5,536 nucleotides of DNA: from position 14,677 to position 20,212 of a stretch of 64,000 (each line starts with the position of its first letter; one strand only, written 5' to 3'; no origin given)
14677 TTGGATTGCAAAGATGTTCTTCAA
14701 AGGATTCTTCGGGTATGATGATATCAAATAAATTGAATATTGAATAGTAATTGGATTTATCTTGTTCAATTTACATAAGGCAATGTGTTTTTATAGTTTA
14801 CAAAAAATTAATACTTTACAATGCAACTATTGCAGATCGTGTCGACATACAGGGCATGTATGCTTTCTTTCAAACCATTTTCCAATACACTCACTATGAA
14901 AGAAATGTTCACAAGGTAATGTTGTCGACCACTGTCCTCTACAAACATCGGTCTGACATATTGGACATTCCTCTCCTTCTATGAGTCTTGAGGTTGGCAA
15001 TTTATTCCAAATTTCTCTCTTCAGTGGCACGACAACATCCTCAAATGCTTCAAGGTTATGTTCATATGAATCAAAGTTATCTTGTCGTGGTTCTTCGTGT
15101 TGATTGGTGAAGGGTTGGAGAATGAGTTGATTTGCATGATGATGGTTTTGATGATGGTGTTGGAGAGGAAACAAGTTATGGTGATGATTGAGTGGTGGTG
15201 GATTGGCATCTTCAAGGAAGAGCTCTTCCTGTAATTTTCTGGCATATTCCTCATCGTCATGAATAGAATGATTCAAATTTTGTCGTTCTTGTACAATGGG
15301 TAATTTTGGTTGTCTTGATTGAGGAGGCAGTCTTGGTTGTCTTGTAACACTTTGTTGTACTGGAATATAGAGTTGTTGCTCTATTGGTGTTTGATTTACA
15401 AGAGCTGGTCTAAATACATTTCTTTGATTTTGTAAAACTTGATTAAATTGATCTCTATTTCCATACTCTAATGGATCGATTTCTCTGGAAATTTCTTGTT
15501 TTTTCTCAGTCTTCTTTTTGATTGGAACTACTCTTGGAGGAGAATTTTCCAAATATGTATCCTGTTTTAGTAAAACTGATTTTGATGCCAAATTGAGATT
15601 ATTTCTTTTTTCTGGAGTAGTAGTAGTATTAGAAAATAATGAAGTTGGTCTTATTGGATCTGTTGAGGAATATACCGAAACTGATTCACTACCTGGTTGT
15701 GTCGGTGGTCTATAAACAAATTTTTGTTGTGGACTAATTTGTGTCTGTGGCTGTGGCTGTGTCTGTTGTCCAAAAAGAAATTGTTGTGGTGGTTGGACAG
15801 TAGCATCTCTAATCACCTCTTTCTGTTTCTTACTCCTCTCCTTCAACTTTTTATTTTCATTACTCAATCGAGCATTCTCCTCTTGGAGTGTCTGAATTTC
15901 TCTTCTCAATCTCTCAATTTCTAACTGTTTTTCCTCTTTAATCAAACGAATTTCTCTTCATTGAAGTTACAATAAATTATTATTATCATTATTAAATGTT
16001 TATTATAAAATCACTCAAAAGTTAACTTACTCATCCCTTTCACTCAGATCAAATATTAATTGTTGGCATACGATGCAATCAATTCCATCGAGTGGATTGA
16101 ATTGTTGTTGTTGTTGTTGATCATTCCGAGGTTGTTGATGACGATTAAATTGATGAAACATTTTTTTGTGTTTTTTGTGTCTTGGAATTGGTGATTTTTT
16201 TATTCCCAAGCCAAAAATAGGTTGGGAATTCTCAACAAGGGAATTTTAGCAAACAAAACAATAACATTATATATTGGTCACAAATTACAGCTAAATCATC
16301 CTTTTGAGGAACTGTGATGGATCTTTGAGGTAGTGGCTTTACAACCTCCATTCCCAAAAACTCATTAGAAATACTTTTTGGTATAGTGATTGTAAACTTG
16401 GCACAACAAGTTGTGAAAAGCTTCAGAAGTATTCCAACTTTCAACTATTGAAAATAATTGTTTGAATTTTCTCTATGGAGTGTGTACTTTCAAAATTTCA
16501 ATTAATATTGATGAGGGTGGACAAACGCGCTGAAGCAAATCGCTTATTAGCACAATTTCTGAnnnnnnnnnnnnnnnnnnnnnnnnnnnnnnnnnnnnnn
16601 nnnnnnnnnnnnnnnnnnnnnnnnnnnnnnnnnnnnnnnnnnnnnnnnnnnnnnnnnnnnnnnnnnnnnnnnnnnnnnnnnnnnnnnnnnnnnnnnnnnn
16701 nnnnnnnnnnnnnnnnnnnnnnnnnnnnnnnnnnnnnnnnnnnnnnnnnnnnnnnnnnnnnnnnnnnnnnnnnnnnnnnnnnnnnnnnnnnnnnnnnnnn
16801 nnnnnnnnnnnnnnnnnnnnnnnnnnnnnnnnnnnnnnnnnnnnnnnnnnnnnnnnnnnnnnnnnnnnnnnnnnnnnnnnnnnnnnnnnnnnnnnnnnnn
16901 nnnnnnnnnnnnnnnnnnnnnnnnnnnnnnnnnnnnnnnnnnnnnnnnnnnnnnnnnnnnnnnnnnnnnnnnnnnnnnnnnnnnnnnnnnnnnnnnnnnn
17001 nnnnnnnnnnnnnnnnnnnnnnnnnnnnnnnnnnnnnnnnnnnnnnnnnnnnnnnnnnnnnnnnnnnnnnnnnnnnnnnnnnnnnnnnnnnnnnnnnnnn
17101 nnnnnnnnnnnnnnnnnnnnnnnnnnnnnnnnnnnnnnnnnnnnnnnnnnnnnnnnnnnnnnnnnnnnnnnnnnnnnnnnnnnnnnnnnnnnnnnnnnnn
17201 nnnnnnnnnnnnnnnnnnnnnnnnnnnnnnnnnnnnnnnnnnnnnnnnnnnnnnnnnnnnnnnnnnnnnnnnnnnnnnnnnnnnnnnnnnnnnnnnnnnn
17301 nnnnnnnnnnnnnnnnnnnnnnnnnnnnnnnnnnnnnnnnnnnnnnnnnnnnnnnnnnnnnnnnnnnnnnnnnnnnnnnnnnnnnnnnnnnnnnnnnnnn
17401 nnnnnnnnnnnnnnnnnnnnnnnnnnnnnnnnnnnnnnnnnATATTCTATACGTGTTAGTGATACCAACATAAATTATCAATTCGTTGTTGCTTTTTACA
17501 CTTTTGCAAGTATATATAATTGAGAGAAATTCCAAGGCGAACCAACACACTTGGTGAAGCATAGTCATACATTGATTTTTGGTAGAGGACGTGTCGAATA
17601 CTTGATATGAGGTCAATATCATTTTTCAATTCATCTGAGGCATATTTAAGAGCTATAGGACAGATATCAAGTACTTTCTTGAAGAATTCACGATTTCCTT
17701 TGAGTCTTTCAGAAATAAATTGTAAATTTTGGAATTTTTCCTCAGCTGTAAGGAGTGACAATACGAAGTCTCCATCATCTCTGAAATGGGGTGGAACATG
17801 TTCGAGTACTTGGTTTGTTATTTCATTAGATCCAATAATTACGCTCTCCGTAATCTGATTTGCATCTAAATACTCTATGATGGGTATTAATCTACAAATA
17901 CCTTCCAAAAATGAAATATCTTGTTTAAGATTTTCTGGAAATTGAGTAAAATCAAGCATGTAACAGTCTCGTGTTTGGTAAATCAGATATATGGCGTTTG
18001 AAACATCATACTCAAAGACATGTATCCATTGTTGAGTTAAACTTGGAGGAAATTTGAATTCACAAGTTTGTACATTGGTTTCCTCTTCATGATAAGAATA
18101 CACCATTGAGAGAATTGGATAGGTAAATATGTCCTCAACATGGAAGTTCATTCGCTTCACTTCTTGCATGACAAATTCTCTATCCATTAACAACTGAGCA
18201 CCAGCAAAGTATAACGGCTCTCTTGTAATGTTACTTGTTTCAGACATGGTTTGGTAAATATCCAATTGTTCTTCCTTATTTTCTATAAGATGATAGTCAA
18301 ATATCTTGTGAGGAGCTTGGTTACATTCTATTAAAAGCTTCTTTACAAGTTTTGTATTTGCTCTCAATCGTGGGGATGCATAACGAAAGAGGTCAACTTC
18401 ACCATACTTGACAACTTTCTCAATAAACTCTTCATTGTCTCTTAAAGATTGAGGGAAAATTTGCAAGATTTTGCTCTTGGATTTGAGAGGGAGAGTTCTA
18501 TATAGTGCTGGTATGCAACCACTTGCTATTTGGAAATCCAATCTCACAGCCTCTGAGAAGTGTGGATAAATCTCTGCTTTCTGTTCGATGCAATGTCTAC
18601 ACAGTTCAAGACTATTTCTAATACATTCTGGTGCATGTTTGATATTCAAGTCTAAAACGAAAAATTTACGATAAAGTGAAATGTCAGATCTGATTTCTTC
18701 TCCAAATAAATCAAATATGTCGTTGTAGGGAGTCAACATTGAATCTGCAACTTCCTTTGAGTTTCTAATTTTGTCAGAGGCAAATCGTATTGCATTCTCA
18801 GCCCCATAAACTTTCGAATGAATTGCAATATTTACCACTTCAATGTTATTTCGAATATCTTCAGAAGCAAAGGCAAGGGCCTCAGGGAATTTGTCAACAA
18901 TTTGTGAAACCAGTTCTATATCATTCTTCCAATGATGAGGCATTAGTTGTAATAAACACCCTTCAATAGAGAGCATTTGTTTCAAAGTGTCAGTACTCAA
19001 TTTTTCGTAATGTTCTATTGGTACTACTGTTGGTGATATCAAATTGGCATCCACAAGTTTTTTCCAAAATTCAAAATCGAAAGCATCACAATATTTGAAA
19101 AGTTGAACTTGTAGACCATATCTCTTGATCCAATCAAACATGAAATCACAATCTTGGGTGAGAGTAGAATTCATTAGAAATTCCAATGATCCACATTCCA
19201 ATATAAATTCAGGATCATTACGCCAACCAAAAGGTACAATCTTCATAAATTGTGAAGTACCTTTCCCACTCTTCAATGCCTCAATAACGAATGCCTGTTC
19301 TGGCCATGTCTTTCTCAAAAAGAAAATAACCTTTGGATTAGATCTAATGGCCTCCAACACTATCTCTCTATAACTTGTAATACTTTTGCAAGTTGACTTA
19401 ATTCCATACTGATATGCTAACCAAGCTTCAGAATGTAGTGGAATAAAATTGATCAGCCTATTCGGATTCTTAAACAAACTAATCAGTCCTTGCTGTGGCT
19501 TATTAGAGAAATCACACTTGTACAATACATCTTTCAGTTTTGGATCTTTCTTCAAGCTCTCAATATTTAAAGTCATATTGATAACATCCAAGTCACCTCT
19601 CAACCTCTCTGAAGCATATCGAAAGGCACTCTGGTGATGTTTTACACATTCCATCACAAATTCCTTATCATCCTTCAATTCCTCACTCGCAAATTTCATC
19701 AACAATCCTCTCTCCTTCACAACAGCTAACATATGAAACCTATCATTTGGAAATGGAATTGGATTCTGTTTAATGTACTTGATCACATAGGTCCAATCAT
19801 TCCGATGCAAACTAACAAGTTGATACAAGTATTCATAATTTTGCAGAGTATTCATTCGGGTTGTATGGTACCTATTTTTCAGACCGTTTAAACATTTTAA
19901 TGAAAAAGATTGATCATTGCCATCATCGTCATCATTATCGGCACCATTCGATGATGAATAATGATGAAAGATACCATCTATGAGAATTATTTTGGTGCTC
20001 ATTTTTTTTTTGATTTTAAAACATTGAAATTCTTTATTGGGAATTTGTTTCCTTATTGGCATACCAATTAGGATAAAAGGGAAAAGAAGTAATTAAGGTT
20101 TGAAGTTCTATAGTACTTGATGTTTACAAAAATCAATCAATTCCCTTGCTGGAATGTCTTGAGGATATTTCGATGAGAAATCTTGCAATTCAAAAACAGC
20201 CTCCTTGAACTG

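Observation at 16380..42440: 1.2-kb inverted repeat pair, each carrying a prokaryote-type F420-reductase-like gene, bracketing 23.6 kb of housekeeping genes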

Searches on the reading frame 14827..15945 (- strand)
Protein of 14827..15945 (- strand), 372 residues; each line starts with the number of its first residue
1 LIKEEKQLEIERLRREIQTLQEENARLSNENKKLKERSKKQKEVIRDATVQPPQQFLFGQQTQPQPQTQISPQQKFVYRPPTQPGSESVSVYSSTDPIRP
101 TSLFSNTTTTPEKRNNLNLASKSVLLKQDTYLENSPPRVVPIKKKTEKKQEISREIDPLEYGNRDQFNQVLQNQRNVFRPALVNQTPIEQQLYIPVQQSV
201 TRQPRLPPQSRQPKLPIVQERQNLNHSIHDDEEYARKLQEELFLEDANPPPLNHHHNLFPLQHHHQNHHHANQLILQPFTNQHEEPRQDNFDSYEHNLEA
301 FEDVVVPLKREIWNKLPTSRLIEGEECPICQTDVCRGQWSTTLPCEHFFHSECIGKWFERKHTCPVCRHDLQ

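Call 7: search_protein_families(library=pfam, proteins=[window:14827-15945:-])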
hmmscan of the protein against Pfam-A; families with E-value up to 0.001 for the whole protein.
window:14827-15945:- (372 aa): 8 families
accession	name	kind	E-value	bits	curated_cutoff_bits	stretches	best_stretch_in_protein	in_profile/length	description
PF13639.12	zf-RING_2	-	1.3e-12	48.2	27.3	1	326-368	2-44/44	Ring finger domain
PF17123.11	zf-RING_11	-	1.2e-06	28.5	27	1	326-354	1-29/29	RING-like zinc finger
PF12678.13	zf-rbx1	-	2e-06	28.4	31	1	325-368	12-55/55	RING-H2 zinc finger domain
PF13923.12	zf-C3HC4_2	-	2.3e-06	27.7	27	1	326-367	1-40/40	Zinc finger, C3HC4 type (RING finger)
PF00097.31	zf-C3HC4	-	5.3e-06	26.6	21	1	327-367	1-40/40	Zinc finger, C3HC4 type (RING finger)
PF17120.11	zf-RING_16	-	0.00019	21.4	27.4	1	325-366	5-46/57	RING/Ubox like zinc-binding domain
PF13920.12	zf-C3HC4_3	-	0.00035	20.7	27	0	324-371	2-46/49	Zinc finger, C3HC4 type (RING finger)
PF14634.12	zf-RING_5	-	0.00092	19.6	27.9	0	326-369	1-43/43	zinc-RING finger domain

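Call 66: find_homologous_proteins(query=window:14830-15945:-)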
Query window:14830-15945:- (372 aa): 3 proteins with E <= 0.001 among 1090 candidates.
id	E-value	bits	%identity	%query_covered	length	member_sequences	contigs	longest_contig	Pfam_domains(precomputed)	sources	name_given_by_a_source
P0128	6.0e-247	837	100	100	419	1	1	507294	PF17123.12,PF00097.32,PF13923.13,PF12678.14,PF13639.13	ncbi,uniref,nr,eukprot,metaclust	ncbi:RING finger domain-containing protein [Naegleria gruberi]|uniref:RING finger domain-containing 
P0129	3.2e-5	42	35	17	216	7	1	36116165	PF17123.12,PF00097.32,PF13923.13,PF12678.14,PF13445.13,PF13639.13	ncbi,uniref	ncbi:hypothetical protein M0R45_022252 [Rubus argutus]|uniref:RING-type E3 ubiquitin transferase n=1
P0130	5.8e-5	41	33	17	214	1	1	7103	PF17123.12,PF00097.32,PF13923.13,PF12678.14,PF13445.13,PF13639.13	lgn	-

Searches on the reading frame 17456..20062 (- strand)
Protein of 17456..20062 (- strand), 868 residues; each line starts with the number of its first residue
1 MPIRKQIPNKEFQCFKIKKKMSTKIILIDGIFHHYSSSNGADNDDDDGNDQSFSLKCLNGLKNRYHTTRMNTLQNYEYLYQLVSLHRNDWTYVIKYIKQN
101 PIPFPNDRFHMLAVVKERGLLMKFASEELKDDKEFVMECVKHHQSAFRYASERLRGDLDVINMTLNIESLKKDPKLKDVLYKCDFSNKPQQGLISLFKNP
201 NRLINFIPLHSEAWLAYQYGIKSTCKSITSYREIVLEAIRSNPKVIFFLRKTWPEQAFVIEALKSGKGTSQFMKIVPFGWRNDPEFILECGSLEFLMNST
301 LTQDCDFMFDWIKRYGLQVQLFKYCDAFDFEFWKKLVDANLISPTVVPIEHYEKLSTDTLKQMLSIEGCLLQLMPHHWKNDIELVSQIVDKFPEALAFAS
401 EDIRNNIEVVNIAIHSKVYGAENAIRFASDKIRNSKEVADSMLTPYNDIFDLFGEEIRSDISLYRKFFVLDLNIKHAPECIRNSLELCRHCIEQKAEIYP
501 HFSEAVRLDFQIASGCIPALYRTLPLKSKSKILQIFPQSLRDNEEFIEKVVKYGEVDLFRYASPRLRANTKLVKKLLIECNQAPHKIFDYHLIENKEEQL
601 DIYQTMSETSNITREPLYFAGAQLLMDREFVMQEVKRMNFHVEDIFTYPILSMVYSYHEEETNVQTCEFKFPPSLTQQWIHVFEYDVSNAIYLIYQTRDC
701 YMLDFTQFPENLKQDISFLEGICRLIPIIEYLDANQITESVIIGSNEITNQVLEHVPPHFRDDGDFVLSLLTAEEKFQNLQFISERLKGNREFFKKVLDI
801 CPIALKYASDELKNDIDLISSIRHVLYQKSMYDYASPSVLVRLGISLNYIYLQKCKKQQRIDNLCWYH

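Call 7: search_protein_families(library=pfam, proteins=[window:17456-20062:-])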
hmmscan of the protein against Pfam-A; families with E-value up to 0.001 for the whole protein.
window:17456-20062:- (868 aa): 1 family
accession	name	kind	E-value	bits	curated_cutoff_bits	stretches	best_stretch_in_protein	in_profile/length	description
PF13475.11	DUF4116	-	3.4e-57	190.2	24.9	4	111-155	5-49/49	Domain of unknown function (DUF4116)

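Call 67: list_cluster_members(proteins=[window:17459-20062:-, window:35829-36317:-, window:38316-39182:+])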
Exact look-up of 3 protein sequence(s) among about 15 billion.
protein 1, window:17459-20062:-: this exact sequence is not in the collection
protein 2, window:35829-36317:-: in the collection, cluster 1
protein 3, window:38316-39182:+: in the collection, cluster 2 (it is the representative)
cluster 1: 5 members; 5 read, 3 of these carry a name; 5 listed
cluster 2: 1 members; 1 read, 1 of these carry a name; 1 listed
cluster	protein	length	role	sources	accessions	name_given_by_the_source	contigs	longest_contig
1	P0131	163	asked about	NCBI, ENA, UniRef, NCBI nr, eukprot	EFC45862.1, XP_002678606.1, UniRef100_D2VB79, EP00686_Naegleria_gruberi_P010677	predicted protein [Naegleria gruberi] | AP complex subunit sigma n=1 Tax=Naegleria gruberi TaxID=5762 RepID=D2VB79_NAEGR | uncharacterized protein NAEGRDRAFT_60520 [Naegleria gruberi]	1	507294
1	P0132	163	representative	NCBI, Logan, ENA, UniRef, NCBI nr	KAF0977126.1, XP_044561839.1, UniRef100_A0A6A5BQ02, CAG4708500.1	hypothetical protein FDP41_003779 [Naegleria fowleri] | AP complex subunit sigma n=1 Tax=Naegleria fowleri TaxID=5763 RepID=A0A6A5BQ02_NAEFO | uncharacterized protein FDP41_003779 [Naegleria fowleri]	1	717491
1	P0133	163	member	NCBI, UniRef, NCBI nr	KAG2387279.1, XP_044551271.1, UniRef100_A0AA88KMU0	hypothetical protein C9374_001611 [Naegleria lovaniensis] | AP complex subunit sigma n=1 Tax=Naegleria lovaniensis TaxID=51637 RepID=A0AA88KMU0_NAELO | uncharacterized protein C9374_001611 [Naegleria lovaniensis]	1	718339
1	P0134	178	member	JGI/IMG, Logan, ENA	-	-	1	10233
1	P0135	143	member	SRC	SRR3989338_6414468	-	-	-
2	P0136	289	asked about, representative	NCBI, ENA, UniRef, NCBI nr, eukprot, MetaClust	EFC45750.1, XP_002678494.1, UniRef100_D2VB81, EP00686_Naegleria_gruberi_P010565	U3 small nucleolar RNA-associated protein 11 [Naegleria gruberi] | U3 small nucleolar RNA-associated protein 11 n=1 Tax=Naegleria gruberi TaxID=5762 ... | XP_002678494.1 U3 small nucleolar RNA-associated protein 11 [Naegleria gruberi strain ...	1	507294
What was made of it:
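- Tried and rejected: The raw 868-aa DUF4116 ORF is not the annotated model, so it could not be traced (call 67).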

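Call 68: find_encoding_contigs(protein=P0134, flank=10000, max_places=6)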
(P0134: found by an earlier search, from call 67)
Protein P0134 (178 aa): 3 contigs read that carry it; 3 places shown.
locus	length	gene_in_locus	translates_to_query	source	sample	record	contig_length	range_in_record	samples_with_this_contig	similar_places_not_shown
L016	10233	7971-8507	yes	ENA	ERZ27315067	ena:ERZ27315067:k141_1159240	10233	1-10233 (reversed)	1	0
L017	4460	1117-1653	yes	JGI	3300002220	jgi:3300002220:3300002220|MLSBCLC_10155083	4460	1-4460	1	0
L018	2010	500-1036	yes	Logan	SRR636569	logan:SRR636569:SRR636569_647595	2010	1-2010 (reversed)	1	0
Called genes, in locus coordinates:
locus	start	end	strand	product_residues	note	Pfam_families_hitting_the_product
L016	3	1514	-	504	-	?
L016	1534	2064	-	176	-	PF13415:Beta-prop_FBX42, PF24681:Kelch_KLHDC2_KLHL20_DRC7, PF24981:Beta-prop_ATRN-LZTR1 (weak)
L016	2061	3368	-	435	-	PF01612:DNA_pol_A_exo1 (weak)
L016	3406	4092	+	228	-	-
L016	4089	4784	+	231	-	-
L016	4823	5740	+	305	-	-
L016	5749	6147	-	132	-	PF09748:Med10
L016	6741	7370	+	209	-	PF00501:AMP-binding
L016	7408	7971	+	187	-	PF00501:AMP-binding, PF13193:AMP-binding_C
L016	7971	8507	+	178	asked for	PF01217:Clat_adaptor_s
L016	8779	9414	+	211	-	-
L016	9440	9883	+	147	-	PF07065:D123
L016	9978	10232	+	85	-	?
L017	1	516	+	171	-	?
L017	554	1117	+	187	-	PF00501:AMP-binding, PF13193:AMP-binding_C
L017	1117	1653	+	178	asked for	PF01217:Clat_adaptor_s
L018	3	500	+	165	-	?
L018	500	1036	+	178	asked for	PF01217:Clat_adaptor_s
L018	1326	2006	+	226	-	-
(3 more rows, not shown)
